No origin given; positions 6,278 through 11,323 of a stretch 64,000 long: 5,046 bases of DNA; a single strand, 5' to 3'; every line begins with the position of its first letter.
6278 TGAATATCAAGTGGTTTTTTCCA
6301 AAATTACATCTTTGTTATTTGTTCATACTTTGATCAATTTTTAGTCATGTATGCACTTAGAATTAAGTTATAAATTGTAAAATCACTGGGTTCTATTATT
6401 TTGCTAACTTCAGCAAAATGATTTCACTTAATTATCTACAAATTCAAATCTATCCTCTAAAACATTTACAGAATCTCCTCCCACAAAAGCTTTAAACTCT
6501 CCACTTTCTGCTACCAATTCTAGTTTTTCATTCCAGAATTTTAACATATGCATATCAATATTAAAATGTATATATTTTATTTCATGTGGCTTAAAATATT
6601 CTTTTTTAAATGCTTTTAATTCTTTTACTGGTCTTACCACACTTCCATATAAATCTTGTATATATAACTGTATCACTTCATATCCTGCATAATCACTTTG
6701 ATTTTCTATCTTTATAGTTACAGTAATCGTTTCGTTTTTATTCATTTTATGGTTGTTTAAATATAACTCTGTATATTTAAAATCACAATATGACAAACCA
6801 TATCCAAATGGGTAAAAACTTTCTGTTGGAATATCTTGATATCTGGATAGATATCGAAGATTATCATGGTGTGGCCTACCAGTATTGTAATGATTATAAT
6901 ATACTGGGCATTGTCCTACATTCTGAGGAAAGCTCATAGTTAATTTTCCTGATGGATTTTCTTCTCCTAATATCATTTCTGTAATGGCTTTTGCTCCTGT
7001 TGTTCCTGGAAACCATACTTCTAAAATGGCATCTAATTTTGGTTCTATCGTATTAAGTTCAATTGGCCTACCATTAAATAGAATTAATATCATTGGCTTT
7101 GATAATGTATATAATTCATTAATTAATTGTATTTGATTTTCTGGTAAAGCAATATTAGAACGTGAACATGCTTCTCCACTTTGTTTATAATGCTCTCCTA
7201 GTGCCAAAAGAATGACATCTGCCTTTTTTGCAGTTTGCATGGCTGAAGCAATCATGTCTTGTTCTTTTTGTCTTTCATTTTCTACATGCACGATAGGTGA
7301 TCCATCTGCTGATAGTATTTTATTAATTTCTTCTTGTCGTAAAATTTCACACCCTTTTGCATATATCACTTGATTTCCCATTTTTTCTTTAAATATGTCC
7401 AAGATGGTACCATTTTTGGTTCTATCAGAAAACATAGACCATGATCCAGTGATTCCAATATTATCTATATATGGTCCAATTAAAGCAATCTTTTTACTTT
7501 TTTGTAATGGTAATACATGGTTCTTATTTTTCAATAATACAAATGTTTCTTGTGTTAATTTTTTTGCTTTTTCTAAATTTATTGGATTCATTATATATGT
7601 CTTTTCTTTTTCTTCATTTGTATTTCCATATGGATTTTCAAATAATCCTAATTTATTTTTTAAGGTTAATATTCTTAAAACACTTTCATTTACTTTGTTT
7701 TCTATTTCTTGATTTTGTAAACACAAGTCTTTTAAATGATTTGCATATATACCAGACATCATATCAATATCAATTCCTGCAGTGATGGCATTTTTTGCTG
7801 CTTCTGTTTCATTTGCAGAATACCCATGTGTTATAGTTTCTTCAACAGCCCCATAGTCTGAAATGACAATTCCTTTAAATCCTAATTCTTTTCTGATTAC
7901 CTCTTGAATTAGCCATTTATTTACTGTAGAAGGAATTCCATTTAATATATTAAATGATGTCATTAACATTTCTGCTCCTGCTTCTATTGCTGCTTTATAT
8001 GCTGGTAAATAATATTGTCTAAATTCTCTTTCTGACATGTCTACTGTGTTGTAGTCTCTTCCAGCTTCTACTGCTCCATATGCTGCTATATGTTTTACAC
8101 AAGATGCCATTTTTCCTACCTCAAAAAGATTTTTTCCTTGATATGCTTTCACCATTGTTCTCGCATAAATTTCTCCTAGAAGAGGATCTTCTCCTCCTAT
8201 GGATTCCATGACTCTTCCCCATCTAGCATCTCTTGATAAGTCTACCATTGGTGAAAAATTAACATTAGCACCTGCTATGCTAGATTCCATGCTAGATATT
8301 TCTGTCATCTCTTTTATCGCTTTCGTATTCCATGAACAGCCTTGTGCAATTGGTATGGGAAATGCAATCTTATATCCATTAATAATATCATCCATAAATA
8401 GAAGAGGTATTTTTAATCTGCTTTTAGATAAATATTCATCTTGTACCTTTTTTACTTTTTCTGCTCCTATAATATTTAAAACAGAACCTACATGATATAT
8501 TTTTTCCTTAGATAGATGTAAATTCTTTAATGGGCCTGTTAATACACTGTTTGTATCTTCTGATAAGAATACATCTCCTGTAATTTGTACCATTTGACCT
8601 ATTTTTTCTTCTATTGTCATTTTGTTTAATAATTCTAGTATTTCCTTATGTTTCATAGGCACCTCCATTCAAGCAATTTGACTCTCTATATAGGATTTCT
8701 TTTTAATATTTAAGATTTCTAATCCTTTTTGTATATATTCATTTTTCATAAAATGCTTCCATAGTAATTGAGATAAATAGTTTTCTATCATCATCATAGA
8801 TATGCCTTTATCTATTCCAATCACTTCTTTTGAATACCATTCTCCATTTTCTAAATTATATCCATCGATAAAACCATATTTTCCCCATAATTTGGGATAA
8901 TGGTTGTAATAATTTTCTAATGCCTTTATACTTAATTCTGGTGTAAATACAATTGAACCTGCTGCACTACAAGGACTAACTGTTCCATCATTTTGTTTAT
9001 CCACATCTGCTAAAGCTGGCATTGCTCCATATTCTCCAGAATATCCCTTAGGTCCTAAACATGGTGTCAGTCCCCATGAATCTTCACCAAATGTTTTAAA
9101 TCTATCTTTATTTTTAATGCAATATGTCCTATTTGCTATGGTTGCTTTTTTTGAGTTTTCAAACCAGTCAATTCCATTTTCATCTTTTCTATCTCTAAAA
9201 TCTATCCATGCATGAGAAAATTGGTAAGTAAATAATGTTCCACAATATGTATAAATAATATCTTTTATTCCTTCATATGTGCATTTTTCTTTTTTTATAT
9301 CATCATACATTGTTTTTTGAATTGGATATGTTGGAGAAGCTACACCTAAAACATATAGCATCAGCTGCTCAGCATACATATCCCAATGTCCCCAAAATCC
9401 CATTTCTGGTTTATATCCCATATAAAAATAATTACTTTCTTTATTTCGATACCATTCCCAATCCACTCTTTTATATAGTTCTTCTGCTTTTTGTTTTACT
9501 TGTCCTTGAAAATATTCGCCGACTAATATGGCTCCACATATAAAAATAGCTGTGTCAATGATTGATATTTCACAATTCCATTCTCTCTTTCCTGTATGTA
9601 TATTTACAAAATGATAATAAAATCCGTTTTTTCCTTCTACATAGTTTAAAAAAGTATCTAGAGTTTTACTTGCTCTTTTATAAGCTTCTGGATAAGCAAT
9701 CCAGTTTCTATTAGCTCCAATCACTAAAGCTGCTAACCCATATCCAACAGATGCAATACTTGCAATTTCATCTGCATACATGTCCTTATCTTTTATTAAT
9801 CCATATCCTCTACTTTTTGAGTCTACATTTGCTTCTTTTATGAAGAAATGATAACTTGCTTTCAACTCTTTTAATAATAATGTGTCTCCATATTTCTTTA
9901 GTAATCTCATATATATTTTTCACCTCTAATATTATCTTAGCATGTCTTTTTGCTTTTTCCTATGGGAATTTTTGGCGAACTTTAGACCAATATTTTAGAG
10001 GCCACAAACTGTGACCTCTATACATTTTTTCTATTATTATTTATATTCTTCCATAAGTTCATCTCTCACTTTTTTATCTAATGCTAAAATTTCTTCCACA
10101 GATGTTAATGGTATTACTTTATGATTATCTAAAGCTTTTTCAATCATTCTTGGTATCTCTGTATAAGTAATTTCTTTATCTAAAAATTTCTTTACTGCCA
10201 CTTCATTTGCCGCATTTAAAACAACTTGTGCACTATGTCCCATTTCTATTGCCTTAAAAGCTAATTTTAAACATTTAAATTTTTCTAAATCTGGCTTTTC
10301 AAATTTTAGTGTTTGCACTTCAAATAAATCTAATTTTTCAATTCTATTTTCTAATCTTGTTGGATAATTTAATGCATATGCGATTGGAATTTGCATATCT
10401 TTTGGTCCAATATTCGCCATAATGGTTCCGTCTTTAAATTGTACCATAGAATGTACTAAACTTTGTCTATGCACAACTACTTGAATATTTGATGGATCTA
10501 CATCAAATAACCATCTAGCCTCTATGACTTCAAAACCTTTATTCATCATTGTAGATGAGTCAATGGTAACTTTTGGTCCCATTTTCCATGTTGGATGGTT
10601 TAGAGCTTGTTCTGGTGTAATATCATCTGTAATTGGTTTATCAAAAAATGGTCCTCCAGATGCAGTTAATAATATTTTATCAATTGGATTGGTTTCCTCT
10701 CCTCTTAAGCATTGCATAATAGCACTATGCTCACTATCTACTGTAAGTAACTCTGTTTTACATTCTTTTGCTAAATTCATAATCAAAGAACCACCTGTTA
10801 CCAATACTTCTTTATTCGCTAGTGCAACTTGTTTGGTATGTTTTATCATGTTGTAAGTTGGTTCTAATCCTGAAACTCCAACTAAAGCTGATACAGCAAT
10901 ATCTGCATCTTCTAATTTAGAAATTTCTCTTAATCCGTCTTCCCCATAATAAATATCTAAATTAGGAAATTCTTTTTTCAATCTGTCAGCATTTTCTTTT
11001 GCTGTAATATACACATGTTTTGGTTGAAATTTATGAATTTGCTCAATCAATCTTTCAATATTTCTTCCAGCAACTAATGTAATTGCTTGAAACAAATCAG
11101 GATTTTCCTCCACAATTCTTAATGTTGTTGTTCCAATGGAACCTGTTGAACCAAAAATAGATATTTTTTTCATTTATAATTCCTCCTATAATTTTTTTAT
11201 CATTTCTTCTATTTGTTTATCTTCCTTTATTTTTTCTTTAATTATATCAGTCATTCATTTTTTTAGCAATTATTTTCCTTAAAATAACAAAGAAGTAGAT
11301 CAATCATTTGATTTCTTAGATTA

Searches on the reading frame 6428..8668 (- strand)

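Call 46: search_protein_families(library=pfam, max_evalue=0.00001, proteins=[window:6428-8668:-])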
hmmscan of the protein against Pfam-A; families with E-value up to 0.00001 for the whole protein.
window:6428-8668:- (746 aa): 3 families
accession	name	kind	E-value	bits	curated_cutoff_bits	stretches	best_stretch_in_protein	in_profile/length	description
PF00933.27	Glyco_hydro_3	-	1.9e-58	198.8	27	1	18-336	1-316/316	Glycosyl hydrolase family 3 N terminal domain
PF01915.27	Glyco_hydro_3_C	-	6.7e-50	170.3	31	1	377-627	2-200/200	Glycosyl hydrolase family 3 C-terminal domain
PF14310.12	Fn3-like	-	1.2e-17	64.2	25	1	664-733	1-71/71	Fibronectin type III-like domain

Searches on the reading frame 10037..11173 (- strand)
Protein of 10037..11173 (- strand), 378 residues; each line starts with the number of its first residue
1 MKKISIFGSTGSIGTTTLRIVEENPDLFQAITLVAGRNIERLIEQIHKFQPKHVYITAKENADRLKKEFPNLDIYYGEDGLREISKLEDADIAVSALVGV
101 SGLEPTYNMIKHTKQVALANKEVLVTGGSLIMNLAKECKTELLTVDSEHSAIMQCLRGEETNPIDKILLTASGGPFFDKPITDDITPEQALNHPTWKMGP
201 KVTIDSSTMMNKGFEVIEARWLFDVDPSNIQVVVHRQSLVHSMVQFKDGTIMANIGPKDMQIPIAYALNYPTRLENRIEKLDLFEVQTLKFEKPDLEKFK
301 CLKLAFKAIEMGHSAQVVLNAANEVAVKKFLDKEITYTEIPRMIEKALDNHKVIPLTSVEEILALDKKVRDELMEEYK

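Call 46: search_protein_families(library=pfam, max_evalue=0.00001, proteins=[window:10037-11173:-])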
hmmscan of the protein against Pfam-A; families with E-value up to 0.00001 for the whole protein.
window:10037-11173:- (378 aa): 3 families
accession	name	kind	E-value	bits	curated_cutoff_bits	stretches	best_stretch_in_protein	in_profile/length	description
PF13288.12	DXPR_C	-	8.3e-41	139.3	27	1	256-371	2-114/115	DXP reductoisomerase C-terminal domain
PF02670.22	DXP_reductoisom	-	3.8e-40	138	21.7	1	4-128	1-129/129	1-deoxy-D-xylulose 5-phosphate reductoisomerase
PF08436.17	DXP_redisom_C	-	4.1e-36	123.4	26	1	142-223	1-84/84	1-deoxy-D-xylulose 5-phosphate reductoisomerase C-terminal domain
